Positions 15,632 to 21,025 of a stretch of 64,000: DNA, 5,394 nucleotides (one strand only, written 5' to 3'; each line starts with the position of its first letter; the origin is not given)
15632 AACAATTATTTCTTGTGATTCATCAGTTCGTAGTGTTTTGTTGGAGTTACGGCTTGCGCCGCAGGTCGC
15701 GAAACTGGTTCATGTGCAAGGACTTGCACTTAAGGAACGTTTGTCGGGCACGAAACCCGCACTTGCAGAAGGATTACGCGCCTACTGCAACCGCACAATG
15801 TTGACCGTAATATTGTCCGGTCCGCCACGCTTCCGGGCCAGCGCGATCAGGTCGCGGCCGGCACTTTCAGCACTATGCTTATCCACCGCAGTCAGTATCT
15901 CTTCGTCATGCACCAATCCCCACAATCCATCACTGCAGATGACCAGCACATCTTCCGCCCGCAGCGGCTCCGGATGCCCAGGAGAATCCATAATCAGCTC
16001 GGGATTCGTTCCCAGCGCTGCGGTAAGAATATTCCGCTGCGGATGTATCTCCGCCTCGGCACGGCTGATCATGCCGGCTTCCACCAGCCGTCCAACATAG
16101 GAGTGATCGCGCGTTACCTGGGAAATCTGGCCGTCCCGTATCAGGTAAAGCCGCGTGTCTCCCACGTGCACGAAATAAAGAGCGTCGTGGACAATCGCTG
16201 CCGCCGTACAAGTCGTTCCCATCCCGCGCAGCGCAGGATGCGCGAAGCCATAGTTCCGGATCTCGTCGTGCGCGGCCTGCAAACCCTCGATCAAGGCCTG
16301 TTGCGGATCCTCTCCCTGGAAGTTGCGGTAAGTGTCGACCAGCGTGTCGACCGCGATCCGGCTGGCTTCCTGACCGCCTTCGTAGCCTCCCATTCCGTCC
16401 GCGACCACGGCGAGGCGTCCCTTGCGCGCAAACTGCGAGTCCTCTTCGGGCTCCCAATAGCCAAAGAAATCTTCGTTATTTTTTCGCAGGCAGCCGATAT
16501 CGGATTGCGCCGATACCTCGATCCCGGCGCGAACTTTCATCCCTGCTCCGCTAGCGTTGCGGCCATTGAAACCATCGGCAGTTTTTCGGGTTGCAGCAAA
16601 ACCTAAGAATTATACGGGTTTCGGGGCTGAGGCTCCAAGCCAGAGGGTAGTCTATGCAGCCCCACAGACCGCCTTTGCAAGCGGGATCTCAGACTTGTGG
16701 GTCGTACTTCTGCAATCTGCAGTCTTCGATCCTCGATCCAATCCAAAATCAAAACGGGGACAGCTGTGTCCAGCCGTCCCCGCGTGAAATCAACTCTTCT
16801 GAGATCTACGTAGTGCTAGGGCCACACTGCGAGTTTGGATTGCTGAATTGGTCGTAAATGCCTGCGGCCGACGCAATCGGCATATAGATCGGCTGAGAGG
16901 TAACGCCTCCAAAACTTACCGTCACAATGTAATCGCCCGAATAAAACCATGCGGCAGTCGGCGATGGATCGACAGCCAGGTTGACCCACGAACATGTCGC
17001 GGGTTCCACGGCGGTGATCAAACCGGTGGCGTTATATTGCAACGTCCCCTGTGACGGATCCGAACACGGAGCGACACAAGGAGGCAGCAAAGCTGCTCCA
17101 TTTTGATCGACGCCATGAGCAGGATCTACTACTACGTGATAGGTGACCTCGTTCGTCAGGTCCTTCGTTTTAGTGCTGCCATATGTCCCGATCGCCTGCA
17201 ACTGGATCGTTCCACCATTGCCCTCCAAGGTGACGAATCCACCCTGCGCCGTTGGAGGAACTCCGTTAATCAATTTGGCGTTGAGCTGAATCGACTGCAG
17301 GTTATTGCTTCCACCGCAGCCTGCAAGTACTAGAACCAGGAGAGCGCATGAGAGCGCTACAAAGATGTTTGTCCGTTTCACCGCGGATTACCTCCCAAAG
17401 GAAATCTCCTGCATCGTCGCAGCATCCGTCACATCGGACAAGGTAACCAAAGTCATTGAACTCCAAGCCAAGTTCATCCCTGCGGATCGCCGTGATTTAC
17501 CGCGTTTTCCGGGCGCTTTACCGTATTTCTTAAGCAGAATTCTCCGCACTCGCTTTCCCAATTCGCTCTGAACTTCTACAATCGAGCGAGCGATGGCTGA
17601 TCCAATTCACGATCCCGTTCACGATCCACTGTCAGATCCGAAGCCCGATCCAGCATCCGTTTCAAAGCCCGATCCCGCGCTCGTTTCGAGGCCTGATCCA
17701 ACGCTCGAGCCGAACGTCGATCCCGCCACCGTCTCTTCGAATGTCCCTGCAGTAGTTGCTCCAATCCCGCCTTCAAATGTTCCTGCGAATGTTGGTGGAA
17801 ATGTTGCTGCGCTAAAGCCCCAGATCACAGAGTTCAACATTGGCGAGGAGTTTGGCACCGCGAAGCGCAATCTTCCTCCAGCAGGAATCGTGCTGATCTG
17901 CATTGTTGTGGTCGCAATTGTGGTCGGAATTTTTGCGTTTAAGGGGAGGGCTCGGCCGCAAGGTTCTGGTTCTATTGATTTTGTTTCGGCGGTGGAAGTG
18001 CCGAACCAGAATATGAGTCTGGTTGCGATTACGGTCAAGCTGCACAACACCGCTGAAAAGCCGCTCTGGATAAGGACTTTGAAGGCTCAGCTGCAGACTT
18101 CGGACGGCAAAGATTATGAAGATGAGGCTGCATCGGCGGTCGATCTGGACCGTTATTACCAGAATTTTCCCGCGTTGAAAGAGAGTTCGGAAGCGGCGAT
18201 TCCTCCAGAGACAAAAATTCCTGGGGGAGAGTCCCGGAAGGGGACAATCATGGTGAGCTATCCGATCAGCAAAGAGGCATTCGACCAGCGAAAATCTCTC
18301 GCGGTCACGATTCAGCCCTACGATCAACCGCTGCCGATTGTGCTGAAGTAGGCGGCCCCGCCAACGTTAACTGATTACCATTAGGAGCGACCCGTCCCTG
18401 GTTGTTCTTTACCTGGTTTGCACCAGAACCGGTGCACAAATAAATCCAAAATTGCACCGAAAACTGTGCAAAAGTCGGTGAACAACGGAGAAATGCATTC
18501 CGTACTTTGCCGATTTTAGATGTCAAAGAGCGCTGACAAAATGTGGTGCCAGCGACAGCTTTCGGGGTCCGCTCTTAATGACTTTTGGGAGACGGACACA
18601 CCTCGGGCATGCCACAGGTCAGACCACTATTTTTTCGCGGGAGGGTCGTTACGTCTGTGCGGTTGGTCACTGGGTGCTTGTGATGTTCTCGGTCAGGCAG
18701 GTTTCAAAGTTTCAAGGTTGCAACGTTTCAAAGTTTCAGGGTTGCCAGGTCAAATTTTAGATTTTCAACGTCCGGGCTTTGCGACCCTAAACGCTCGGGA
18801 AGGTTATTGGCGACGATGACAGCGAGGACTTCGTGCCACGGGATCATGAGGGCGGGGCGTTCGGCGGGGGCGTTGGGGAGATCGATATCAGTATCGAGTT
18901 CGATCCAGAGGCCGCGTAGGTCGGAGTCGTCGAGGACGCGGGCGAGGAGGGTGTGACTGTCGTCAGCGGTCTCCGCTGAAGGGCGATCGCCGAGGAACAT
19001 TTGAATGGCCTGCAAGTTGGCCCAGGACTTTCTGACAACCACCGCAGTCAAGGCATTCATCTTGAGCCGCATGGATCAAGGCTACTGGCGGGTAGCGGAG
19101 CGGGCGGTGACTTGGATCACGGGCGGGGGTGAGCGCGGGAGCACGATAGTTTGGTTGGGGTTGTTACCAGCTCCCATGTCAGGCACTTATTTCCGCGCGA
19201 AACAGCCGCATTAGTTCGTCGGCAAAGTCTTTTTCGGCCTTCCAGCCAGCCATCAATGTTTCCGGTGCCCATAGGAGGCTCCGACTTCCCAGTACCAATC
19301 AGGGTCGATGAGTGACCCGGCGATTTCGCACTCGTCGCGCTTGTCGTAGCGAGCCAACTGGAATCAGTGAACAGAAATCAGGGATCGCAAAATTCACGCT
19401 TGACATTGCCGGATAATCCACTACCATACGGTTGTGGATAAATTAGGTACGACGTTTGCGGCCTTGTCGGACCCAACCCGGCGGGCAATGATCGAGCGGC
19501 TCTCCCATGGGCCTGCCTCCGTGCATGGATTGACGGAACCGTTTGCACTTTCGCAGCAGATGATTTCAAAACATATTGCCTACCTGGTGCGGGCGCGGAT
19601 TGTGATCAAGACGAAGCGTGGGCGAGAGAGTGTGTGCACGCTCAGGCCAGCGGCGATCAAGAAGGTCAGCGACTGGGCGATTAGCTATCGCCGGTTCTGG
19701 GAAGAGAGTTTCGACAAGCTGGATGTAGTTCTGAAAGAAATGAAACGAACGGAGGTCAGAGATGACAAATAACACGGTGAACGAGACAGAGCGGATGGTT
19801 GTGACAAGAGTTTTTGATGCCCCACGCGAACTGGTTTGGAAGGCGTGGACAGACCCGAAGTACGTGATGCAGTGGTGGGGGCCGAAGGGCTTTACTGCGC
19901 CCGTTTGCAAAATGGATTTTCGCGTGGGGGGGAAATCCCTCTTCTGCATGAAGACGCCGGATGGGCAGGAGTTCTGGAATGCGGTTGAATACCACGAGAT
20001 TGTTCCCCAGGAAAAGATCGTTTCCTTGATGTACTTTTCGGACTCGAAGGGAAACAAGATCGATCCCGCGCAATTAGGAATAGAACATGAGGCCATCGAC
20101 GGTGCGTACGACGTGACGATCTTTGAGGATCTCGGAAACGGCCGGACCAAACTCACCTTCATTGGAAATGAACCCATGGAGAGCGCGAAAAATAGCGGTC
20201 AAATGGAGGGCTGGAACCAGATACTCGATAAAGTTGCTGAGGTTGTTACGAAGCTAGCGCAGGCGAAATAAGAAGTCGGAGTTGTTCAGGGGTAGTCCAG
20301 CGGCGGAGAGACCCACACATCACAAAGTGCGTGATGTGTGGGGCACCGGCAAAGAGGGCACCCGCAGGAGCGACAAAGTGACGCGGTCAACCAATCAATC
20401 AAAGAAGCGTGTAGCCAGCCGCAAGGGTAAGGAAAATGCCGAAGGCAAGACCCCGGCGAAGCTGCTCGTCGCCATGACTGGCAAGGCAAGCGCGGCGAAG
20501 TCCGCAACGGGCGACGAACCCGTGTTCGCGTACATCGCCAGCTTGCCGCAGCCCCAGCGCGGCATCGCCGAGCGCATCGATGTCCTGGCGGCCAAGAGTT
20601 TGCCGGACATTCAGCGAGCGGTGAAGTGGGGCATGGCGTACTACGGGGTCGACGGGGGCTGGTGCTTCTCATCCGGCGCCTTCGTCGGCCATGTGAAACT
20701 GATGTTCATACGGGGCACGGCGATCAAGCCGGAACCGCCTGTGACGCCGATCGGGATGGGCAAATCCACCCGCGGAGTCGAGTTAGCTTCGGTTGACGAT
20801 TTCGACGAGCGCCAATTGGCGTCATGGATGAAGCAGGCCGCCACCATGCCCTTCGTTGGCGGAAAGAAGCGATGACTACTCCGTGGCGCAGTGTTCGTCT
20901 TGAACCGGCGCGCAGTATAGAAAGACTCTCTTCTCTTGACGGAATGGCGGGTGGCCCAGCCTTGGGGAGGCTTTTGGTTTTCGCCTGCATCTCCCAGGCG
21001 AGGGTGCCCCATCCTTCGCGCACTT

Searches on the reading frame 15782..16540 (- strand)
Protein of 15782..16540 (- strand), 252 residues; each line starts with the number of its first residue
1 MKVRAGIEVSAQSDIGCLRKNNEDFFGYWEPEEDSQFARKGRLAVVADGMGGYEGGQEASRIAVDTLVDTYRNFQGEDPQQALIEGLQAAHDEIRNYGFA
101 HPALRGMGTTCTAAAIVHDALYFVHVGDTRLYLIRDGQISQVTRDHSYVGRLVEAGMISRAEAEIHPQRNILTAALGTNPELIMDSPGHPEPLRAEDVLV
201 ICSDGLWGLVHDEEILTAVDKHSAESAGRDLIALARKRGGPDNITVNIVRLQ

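Call 77: search_protein_families(library=padloc, proteins=[window:15782-16540:-], max_evalue=0.001)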
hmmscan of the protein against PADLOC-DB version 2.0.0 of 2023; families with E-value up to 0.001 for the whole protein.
window:15782-16540:- (252 aa): 1 family
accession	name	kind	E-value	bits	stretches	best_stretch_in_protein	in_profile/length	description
PDLC04518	PDC-M21C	-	1.4e-12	45.3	1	7-226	3-206/243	-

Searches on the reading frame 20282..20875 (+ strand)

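Call 72: search_protein_families(library=pfam, proteins=[window:20282-20875:+], max_evalue=0.001)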
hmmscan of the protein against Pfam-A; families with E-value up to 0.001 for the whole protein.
window:20282-20875:+ (197 aa): 2 families
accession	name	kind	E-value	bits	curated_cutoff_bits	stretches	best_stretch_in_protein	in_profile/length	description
PF08818.16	DUF1801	-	3.5e-12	47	27.2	1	93-186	2-84/85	Domain of unknown function (DU1801)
PF18899.5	DUF5655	-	0.00034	21.1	24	1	84-186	4-105/109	Domain of unknown function (DUF5655)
